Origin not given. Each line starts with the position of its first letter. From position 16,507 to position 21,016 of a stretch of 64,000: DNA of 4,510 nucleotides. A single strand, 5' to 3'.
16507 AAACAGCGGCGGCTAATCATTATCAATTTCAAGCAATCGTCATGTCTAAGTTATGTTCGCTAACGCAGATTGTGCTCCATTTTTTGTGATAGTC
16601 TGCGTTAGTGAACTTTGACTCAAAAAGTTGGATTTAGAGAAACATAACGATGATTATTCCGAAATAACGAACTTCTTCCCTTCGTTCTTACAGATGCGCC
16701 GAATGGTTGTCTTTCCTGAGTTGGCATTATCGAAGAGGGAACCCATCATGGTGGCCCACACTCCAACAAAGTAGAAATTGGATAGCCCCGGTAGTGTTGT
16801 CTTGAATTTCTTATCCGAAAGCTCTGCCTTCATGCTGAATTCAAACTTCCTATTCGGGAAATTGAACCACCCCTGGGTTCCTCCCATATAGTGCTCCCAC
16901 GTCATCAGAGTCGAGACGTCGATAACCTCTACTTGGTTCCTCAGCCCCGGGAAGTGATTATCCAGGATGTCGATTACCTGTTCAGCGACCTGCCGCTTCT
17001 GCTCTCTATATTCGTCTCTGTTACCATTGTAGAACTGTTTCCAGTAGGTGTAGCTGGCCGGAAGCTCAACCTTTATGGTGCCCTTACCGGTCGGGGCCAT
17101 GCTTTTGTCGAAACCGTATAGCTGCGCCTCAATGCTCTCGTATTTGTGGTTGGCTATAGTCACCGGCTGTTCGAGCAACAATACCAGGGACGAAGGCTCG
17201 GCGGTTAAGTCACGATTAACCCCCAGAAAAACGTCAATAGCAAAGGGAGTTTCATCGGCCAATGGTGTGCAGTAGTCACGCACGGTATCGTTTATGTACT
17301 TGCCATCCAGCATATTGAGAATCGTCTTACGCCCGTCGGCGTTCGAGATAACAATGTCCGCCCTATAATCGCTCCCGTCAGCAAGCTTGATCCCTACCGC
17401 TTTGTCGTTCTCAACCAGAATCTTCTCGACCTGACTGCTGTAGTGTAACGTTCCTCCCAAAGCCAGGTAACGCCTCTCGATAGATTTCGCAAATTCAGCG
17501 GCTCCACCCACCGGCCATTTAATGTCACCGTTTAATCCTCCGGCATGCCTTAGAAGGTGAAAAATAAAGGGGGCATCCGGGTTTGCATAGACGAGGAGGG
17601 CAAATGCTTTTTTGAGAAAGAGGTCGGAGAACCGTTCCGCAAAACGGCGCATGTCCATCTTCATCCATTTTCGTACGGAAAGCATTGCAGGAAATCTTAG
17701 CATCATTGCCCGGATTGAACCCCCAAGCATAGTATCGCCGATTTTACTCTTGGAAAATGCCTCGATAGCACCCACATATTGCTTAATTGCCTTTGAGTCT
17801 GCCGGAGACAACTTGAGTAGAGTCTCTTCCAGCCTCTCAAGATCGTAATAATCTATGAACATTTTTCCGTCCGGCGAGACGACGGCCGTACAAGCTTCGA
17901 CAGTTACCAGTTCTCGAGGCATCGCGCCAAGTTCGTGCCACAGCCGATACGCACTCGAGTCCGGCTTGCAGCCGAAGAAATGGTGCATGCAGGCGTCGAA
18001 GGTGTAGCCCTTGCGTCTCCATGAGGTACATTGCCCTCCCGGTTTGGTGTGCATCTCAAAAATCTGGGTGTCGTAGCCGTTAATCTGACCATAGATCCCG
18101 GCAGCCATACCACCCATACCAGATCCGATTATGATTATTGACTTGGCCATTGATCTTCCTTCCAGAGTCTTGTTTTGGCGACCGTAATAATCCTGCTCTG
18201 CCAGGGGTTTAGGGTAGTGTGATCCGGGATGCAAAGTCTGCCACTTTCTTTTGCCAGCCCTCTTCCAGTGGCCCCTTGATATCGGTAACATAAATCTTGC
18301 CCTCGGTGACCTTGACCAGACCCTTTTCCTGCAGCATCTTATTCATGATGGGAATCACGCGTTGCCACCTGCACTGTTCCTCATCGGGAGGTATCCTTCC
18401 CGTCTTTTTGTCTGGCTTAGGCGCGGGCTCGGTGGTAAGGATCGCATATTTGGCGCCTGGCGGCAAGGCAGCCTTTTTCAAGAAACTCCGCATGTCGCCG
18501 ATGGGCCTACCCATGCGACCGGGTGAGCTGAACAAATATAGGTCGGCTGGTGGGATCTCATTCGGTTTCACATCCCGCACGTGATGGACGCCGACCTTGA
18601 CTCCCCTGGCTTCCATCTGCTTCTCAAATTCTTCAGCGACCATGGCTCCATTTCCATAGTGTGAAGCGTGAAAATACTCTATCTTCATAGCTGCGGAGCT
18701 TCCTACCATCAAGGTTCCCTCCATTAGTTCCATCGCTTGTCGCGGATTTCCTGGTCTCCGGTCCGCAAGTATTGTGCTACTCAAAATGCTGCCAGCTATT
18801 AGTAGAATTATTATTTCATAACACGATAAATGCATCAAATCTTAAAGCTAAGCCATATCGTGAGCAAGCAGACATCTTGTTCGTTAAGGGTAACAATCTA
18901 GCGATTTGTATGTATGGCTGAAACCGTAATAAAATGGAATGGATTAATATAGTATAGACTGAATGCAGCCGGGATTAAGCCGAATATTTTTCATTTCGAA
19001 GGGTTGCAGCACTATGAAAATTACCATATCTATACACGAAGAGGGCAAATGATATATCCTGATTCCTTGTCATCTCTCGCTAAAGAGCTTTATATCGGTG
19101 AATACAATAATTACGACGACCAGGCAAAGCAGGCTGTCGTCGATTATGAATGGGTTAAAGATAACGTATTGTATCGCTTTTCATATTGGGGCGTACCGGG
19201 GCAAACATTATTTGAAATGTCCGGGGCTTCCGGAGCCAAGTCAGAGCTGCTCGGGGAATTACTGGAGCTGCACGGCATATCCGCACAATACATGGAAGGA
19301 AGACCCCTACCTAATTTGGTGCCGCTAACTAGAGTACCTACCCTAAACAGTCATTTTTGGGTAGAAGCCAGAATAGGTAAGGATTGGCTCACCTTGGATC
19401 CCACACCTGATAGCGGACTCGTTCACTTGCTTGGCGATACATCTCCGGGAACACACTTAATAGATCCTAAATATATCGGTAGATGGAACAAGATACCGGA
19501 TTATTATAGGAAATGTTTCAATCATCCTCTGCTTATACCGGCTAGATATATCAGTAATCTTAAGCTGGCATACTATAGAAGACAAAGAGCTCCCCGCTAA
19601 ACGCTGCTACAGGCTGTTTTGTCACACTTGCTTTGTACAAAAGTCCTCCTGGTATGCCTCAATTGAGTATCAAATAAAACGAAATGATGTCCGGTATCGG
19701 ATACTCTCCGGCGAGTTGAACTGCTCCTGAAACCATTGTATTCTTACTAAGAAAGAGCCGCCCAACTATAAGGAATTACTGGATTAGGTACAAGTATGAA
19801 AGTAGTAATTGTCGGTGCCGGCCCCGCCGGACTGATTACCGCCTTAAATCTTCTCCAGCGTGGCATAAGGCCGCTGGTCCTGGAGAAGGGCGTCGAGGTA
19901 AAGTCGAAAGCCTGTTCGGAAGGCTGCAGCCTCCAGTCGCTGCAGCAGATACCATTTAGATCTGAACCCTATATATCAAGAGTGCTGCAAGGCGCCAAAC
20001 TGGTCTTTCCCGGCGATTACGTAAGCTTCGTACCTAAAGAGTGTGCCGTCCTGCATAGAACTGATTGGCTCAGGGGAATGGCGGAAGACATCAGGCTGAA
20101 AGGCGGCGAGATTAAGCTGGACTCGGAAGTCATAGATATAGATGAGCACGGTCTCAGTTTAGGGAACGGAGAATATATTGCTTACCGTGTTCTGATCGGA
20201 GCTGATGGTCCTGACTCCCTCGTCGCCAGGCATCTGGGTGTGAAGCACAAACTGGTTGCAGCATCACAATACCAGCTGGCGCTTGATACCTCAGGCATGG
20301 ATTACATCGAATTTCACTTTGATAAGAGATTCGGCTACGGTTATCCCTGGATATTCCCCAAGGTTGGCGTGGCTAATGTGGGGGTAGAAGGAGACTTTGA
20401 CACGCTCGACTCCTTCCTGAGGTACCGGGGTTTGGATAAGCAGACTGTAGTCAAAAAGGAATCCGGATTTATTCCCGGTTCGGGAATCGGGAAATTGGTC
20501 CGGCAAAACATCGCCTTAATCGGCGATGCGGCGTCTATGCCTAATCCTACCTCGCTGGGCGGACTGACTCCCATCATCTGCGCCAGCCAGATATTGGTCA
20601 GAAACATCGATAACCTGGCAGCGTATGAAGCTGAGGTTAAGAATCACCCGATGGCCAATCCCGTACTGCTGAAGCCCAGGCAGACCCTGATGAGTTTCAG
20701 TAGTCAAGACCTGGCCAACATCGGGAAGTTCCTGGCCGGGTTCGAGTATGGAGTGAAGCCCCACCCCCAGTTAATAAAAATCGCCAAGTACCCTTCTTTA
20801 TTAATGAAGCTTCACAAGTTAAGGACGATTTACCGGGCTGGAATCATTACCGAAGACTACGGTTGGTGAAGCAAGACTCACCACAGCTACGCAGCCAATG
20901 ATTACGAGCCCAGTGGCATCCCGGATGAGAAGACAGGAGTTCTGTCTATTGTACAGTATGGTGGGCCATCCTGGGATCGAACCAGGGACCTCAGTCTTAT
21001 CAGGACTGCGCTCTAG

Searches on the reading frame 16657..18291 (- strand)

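Call 82: search_protein_families(library=pfam, proteins=[window:16657-18291:-], max_evalue=0.001)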
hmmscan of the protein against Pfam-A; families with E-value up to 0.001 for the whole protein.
window:16657-18291:- (545 aa): 5 families
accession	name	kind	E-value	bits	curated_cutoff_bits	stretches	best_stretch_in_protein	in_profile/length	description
PF01593.30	Amino_oxidase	-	6.8e-18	65.6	19.8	1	59-514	1-421/443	Flavin containing amine oxidoreductase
PF13450.12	NAD_binding_8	-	1.6e-14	54.4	21.9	1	54-121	1-68/68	NAD(P)-binding Rossmann-like domain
PF12831.13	FAD_oxidored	-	0.00017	21.5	27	0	52-90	2-40/416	FAD dependent oxidoreductase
PF01266.30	DAO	-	0.00019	21.5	27.9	0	52-154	2-102/353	FAD dependent oxidoreductase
PF07992.20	Pyr_redox_2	-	0.00036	20.5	26.1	0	51-89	2-41/291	Pyridine nucleotide-disulphide oxidoreductase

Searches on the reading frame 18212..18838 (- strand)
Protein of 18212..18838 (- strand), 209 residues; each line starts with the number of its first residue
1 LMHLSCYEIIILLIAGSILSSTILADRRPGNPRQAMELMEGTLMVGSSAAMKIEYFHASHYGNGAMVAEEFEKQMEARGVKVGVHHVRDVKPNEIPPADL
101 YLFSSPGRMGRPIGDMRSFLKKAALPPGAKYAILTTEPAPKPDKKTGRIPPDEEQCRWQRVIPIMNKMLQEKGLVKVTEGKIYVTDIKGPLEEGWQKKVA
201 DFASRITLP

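Call 82: search_protein_families(library=pfam, proteins=[window:18212-18838:-], max_evalue=0.001)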
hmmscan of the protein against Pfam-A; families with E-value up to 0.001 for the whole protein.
window:18212-18838:- (209 aa): 1 family
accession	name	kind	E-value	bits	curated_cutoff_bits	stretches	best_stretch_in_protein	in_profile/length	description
PF00258.30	Flavodoxin_1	-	0.00011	22.8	25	1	57-119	3-68/143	Flavodoxin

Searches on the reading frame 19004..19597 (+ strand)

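Call 82: search_protein_families(library=pfam, proteins=[window:19004-19597:+], max_evalue=0.001)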
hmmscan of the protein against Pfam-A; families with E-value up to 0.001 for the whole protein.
window:19004-19597:+ (198 aa): 1 family
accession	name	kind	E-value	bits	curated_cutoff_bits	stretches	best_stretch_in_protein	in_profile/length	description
PF01841.26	Transglut_core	-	1.5e-07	32.1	23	1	37-133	11-108/108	Transglutaminase-like superfamily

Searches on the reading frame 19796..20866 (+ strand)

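Call 82: search_protein_families(library=pfam, proteins=[window:19796-20866:+], max_evalue=0.001)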
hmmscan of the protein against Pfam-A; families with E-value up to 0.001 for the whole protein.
window:19796-20866:+ (357 aa): 8 families
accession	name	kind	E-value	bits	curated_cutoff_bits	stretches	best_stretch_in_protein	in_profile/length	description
PF01266.30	DAO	-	5e-11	43.2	27.9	1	2-36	1-35/353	FAD dependent oxidoreductase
PF01494.25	FAD_binding_3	-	1.8e-09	37.7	22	1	2-151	3-171/349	FAD binding domain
PF05834.18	Lycopene_cycl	-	3e-06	27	23.4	0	3-151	2-154/380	Lycopene cyclase protein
PF03486.20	HI0933_like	-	1.9e-05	24.6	50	1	2-43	2-43/244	HI0933-like protein Rossmann domain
PF13738.12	Pyr_redox_3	-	5.2e-05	23.1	30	1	4-37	1-35/305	Pyridine nucleotide-disulphide oxidoreductase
PF07992.20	Pyr_redox_2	-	7.3e-05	22.8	26.1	1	1-90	1-58/291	Pyridine nucleotide-disulphide oxidoreductase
PF00890.30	FAD_binding_2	-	0.0001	22.1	20.4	1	3-38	2-37/414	FAD binding domain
PF13450.12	NAD_binding_8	-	0.00044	20.9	21.9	0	5-32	1-28/68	NAD(P)-binding Rossmann-like domain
